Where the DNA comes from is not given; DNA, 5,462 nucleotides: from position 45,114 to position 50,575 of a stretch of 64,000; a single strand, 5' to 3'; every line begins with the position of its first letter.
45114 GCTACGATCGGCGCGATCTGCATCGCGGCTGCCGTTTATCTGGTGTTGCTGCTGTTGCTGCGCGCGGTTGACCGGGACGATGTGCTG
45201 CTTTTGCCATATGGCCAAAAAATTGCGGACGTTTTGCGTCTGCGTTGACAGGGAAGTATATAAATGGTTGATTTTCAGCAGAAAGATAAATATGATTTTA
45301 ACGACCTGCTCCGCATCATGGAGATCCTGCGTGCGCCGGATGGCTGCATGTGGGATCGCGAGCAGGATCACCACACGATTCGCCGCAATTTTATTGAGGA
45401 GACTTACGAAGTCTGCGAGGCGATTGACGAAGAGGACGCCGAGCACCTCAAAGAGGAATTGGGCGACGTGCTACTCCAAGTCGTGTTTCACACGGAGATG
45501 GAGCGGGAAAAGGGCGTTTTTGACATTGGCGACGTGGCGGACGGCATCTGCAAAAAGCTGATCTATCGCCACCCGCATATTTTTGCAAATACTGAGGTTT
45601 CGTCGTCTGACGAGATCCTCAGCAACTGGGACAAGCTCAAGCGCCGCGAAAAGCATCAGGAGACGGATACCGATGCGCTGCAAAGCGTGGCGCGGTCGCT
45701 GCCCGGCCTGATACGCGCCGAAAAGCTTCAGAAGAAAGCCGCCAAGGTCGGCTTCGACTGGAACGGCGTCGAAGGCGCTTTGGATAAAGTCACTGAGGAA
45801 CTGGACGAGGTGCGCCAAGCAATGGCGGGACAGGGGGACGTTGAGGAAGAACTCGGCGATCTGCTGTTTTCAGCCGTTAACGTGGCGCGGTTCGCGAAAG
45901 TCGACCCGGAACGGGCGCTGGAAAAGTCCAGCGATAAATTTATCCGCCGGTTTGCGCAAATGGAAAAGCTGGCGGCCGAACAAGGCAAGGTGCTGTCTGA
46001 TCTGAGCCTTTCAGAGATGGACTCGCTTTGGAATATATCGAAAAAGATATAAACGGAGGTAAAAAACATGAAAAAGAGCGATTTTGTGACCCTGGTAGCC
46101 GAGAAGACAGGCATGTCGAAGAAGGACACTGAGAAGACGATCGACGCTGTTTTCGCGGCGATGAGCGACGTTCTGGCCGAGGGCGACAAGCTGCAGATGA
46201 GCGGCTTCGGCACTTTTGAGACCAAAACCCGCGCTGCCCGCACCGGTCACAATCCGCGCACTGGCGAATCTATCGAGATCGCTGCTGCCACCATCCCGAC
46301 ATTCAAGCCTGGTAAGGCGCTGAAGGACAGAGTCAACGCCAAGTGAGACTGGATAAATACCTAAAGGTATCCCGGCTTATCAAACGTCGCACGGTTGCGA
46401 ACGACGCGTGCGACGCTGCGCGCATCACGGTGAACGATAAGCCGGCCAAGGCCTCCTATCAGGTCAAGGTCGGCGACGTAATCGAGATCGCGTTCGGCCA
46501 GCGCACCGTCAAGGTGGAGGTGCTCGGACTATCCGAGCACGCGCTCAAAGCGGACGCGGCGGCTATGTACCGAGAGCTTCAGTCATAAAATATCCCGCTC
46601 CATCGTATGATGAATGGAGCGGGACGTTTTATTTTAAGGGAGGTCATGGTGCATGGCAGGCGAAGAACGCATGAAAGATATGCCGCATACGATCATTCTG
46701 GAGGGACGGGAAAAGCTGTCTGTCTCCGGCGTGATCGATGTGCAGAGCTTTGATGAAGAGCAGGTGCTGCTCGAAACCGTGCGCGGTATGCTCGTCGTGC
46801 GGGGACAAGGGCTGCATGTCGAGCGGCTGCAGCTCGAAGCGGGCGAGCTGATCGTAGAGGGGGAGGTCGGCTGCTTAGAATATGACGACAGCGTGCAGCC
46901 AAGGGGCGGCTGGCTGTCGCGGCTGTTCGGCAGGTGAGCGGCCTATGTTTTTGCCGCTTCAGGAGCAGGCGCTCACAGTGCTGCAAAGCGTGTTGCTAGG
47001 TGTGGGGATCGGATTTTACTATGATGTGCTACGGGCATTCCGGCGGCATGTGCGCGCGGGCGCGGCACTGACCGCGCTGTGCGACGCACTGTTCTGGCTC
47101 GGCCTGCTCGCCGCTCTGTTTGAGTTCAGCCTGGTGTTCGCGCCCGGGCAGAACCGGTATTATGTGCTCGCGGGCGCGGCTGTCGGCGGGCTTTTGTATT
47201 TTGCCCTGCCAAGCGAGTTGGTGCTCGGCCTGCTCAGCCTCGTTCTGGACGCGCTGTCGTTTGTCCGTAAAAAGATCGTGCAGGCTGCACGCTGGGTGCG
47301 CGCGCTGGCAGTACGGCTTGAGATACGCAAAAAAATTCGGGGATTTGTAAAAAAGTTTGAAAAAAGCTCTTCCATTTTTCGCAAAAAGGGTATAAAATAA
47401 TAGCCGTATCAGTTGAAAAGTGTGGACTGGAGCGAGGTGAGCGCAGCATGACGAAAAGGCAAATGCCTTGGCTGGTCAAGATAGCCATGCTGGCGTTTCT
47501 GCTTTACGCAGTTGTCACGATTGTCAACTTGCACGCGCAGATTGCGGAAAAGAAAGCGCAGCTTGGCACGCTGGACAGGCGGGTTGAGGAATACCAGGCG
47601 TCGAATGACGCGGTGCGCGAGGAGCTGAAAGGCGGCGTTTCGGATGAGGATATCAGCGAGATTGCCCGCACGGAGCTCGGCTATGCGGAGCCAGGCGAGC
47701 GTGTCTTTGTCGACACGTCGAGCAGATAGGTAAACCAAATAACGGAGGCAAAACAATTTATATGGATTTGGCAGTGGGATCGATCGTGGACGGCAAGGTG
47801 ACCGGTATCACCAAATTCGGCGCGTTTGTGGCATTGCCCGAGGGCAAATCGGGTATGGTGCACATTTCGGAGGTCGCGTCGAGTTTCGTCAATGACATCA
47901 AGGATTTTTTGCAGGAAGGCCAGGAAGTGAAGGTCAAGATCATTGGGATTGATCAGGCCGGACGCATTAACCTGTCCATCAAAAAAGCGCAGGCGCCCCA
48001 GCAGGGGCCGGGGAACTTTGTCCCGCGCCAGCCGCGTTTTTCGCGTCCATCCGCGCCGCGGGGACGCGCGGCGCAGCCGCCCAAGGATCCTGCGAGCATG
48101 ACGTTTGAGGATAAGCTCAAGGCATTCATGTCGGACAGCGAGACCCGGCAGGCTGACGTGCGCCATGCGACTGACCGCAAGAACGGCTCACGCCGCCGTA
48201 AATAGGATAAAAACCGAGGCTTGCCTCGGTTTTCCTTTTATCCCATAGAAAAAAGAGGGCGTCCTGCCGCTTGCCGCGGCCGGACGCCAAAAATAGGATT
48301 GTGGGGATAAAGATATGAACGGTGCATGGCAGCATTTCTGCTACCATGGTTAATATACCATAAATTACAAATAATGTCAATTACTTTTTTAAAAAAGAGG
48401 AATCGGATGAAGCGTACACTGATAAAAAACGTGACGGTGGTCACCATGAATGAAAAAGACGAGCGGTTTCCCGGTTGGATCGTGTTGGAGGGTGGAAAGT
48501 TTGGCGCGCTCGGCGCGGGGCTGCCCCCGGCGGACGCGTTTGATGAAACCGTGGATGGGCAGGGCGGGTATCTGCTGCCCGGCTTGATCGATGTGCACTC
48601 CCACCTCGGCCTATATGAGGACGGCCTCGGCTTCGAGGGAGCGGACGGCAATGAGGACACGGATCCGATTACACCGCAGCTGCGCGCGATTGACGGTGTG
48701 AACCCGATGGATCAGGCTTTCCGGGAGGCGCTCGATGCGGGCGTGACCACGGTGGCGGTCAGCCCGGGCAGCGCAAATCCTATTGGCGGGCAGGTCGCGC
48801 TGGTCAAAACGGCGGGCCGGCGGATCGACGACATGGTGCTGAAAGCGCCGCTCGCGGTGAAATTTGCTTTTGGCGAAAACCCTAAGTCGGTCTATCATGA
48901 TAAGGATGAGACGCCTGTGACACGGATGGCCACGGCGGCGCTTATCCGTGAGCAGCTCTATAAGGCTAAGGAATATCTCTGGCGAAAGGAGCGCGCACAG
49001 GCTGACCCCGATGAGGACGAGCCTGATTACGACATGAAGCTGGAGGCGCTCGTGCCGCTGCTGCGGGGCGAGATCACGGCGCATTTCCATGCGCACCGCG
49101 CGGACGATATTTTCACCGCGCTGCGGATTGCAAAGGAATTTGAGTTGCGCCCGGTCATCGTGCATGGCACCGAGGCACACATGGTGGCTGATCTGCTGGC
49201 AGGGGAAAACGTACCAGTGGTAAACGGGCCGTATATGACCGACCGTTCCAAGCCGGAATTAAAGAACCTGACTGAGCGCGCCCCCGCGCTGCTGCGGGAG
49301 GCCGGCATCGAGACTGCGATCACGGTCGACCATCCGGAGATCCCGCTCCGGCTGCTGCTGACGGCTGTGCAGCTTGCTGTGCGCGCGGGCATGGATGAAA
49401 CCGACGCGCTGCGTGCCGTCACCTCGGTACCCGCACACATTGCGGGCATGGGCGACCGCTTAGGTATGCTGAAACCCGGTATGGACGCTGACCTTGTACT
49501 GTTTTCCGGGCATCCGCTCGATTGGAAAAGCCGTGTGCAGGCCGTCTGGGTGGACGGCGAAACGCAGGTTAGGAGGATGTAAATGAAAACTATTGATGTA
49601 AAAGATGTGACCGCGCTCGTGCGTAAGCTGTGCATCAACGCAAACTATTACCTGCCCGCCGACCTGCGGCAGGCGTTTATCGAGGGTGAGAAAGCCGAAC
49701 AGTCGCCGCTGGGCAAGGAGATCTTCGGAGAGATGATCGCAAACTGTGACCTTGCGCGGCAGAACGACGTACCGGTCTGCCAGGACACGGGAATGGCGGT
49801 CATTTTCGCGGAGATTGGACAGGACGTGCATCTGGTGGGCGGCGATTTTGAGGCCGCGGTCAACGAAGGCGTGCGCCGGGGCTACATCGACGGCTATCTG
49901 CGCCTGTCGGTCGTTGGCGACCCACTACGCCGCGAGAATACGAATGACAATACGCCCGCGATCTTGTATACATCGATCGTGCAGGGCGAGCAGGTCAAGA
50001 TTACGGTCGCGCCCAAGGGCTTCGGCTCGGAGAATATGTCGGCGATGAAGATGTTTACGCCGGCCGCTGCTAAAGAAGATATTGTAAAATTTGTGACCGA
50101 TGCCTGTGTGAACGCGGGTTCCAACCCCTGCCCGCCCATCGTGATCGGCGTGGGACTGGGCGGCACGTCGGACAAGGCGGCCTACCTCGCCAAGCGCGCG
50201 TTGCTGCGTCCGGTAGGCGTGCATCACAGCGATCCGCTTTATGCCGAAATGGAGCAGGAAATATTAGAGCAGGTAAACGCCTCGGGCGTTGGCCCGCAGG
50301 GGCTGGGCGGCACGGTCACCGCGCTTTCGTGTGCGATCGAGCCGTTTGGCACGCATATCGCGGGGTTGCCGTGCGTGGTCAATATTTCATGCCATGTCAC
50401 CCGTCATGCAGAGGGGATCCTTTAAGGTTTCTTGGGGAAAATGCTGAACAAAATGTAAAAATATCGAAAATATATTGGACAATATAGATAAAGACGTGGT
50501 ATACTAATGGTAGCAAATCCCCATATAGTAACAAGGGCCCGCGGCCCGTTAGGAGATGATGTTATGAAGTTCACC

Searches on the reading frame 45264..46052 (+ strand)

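Call 83: search_protein_families(library=pfam, max_evalue=0.000001, proteins=[window:45264-46052:+])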
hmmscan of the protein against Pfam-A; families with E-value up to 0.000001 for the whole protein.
window:45264-46052:+ (262 aa): 2 families
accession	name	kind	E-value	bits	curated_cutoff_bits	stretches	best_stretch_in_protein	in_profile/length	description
PF03819.22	MazG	-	1.4e-38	131.4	22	2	34-107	1-74/74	MazG nucleotide pyrophosphohydrolase domain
PF01503.22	PRA-PH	-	1.7e-07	32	21.3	0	172-221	30-81/86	Phosphoribosyl-ATP pyrophosphohydrolase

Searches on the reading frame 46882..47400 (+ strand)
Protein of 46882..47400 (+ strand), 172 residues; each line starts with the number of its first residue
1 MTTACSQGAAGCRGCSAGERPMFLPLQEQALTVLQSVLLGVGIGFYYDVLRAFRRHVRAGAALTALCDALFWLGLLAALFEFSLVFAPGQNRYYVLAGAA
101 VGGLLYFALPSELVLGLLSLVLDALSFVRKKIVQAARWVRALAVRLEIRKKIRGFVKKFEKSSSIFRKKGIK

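Call 83: search_protein_families(library=pfam, max_evalue=0.000001, proteins=[window:46882-47400:+])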
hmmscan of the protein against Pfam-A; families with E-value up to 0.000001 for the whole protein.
window:46882-47400:+ (172 aa): 1 family
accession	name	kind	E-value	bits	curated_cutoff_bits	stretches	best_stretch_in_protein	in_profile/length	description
PF09578.15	Spore_YabQ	-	6.8e-18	65.1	27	1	34-110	2-78/79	Spore cortex protein YabQ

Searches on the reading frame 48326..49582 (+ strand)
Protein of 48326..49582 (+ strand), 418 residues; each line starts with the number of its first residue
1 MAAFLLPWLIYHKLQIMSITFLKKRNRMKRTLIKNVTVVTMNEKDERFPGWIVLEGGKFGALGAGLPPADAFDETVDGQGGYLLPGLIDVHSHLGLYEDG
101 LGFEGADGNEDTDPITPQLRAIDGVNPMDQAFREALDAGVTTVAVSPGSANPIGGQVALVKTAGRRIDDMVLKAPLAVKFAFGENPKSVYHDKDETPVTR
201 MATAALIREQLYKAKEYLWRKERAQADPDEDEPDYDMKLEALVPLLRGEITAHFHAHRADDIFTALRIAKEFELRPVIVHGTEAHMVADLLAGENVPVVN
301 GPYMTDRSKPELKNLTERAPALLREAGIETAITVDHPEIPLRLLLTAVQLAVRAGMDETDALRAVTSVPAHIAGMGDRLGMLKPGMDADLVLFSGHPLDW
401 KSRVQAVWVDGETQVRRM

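Call 83: search_protein_families(library=pfam, max_evalue=0.000001, proteins=[window:48326-49582:+])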
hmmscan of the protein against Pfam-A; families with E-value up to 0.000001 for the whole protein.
window:48326-49582:+ (418 aa): 2 families
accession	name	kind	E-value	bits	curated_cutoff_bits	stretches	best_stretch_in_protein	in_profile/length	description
PF01979.26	Amidohydro_1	-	2.7e-17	63.5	25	1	255-412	178-334/345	Amidohydrolase family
PF07969.17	Amidohydro_3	-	1.3e-15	58.3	29.7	1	302-413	342-470/472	Amidohydrolase family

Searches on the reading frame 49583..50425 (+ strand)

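Call 83: search_protein_families(library=pfam, max_evalue=0.000001, proteins=[window:49583-50425:+])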
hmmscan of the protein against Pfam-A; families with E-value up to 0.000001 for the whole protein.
window:49583-50425:+ (280 aa): 1 family
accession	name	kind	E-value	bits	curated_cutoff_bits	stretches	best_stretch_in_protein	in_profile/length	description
PF05681.19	Fumerase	-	2.6e-107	358.6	25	1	11-277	2-268/270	Fumarate hydratase (Fumerase)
